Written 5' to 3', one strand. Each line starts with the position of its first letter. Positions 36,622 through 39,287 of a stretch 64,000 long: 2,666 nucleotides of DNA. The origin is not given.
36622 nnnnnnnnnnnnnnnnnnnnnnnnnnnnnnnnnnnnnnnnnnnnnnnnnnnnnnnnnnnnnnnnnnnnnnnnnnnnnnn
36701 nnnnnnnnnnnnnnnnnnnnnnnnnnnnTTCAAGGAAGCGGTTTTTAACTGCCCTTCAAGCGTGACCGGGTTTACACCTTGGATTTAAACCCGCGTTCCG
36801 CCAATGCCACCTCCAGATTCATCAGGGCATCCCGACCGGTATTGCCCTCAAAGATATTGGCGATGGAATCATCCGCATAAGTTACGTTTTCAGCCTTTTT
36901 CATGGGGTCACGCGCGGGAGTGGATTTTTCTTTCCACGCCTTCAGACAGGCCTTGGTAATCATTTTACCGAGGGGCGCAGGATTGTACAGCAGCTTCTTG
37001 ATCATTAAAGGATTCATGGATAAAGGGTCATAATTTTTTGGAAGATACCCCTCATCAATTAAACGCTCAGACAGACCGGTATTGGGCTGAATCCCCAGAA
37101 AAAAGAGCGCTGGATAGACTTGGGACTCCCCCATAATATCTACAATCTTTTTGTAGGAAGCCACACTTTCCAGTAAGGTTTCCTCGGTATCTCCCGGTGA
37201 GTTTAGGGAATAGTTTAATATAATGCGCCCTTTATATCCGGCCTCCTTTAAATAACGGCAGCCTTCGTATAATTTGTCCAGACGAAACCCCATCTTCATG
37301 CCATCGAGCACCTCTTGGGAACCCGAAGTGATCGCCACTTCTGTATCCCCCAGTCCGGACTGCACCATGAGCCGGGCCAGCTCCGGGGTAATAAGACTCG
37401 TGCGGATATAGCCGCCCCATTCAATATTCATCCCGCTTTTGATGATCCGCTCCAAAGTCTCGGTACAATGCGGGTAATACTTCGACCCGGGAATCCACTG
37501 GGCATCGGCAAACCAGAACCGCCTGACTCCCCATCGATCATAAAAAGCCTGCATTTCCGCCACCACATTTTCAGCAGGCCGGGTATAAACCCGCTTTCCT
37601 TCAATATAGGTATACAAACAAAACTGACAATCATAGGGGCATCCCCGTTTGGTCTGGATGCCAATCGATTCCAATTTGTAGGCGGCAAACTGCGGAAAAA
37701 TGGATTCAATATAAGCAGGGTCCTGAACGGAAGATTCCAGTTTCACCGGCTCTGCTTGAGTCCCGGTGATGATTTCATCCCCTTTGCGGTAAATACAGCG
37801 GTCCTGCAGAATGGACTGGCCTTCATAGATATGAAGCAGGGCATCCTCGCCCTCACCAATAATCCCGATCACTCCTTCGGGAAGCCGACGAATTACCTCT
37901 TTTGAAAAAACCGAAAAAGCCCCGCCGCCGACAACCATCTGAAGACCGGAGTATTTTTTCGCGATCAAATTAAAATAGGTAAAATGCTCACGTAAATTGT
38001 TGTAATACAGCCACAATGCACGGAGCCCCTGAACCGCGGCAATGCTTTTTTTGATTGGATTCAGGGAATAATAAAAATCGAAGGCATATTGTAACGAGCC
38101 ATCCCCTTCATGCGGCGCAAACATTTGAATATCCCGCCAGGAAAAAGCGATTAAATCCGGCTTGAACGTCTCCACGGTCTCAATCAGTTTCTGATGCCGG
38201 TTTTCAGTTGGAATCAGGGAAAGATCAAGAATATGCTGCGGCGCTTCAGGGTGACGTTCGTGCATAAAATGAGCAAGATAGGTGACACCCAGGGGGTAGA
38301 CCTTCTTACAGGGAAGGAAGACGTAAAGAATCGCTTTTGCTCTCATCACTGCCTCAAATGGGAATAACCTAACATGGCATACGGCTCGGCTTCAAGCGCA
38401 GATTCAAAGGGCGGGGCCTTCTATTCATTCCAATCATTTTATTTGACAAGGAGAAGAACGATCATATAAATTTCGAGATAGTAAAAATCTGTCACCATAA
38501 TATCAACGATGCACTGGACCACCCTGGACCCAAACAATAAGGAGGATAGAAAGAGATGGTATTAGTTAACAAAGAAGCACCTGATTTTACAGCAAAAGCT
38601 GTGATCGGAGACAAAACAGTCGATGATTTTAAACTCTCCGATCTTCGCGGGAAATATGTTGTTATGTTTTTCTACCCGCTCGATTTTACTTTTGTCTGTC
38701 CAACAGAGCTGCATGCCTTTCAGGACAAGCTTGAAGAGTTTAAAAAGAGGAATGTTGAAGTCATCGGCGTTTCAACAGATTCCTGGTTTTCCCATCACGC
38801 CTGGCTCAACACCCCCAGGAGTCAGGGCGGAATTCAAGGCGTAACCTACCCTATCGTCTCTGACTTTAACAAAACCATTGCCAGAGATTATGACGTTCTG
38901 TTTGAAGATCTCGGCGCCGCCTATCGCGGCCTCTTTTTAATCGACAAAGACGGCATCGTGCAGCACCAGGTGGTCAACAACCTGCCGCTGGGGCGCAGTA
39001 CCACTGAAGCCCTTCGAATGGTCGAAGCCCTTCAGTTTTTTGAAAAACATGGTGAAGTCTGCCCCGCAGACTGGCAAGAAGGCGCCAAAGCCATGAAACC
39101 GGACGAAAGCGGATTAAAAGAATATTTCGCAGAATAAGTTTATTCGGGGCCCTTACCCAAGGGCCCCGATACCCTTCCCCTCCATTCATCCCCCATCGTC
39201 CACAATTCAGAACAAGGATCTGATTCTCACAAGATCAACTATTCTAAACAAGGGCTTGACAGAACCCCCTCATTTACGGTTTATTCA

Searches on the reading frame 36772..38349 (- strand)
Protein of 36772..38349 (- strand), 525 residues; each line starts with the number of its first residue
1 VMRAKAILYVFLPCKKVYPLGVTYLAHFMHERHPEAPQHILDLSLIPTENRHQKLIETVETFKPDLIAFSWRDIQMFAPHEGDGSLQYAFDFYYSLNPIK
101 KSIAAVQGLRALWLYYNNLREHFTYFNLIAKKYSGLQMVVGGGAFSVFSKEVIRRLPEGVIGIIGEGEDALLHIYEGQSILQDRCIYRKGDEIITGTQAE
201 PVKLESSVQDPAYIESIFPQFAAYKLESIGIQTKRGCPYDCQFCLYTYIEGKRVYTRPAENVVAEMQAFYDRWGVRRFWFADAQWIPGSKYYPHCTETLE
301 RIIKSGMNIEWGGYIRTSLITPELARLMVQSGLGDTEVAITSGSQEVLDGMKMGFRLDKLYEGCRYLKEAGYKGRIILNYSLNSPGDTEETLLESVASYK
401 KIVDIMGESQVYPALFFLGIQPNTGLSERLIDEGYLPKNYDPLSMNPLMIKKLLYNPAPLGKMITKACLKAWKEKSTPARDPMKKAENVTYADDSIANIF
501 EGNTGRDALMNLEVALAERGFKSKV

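Call 6: search_protein_families(library=pfam, proteins=[window:36772-38349:-], max_evalue=0.001)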
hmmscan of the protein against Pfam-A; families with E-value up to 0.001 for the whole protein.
window:36772-38349:- (525 aa): 2 families
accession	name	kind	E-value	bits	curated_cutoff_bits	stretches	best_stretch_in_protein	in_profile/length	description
PF04055.27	Radical_SAM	-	4.6e-14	53.4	29.5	1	233-395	3-162/166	Radical SAM superfamily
PF02310.24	B12-binding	-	1.1e-07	32.1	32.1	0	128-172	74-118/121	B12 binding domain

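Call 64: search_protein_families(library=ncbifam, proteins=[window:36772-38349:-], max_evalue=0.001)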
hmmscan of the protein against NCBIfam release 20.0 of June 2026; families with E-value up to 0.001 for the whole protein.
window:36772-38349:- (525 aa): 19 families
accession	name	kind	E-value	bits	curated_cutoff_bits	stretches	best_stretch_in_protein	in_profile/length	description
NF045585.1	rSAM_slr0320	equivalog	3.9e-140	467.8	775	1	5-477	2-484/511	photosystem II high light acclimation radical SAM protein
TIGR04072.2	rSAM_ladder_B12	equivalog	6.2e-41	140.5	360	1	130-442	93-384/443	lipid biosynthesis B12-binding/radical SAM protein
TIGR04385.1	B12_rSAM_cofa1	equivalog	2e-38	132.7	450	1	127-435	91-399/438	B12 lower ligand biosynthesis radical SAM protein BzaD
TIGR04479.1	bcpD_PhpK_rSAM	subfamily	5.6e-17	61.3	600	1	184-396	202-403/504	PhpK family radical SAM P-methyltransferase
TIGR04014.1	B12_SAM_MJ_0865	equivalog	1.3e-15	57.2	360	1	127-391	59-329/434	methyl-coenzyme M reductase glutamine C-methyltransferase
TIGR04013.1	B12_SAM_MJ_1487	hypoth_equivalog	1.1e-13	50.8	251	1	124-407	58-338/382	TIGR04013 family B12-binding domain/radical SAM domain-containing protein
TIGR03471.1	HpnJ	equivalog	5.4e-13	48.6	577.6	1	229-437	198-394/472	hopanoid biosynthesis associated radical SAM protein HpnJ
NF038361.1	rSAM_Sden_1168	equivalog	9.6e-13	47.5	575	1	229-395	283-444/560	Sden_1168 family B12-binding radical SAM P-methyltransferase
NF033070.1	rSAM_AprD4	equivalog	8e-11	41.5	500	1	200-360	173-326/456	AprD4 family radical SAM diol-dehydratase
TIGR02026.1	BchE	equivalog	1.8e-09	37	481.35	1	138-372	94-337/497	magnesium-protoporphyrin IX monomethyl ester anaerobic oxidative cyclase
TIGR04295.1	B12_rSAM_oligo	hypoth_equivalog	5.3e-08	32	400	1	131-346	98-307/422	TIGR04295 family B12-binding domain-containing radical SAM protein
NF033712.0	B12_rSAM_KedN5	subfamily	1.2e-07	30.3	700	1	138-416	94-381/624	KedN5 family methylcobalamin-dependent radical SAM C-methyltransferase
TIGR04367.1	HpnR_B12_rSAM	equivalog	7.6e-07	28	650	1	116-268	71-226/490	hopanoid C-3 methylase HpnR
TIGR04428.1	B12_rSAM_trp_MT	equivalog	7.6e-07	27.9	500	1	231-399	219-395/558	tryptophan 2-C-methyltransferase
TIGR01579.1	MiaB-like-C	equivalog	1.8e-05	24.2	357.05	1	127-402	57-318/416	tRNA (N(6)-L-threonylcarbamoyladenosine(37)-C(2))-methylthiotransferase MtaB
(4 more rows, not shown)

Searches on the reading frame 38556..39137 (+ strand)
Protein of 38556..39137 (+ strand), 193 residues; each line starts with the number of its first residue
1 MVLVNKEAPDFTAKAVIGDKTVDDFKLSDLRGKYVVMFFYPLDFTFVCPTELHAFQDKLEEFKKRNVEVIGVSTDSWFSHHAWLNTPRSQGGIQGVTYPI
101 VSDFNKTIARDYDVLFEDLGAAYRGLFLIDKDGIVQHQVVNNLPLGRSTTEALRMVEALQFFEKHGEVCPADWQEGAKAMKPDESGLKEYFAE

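Call 6: search_protein_families(library=pfam, proteins=[window:38556-39137:+], max_evalue=0.001)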
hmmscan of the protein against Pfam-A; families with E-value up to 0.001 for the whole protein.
window:38556-39137:+ (193 aa): 3 families
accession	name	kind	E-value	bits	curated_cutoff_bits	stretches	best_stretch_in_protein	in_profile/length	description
PF00578.27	AhpC-TSA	-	5.1e-41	139.9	26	1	4-137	1-123/124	AhpC/TSA family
PF08534.16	Redoxin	-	1.1e-17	64.6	26.6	1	4-145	2-138/148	Redoxin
PF10417.14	1-cysPrx_C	-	1.3e-12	47.9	21.1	1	158-191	1-39/41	C-terminal domain of 1-Cys peroxiredoxin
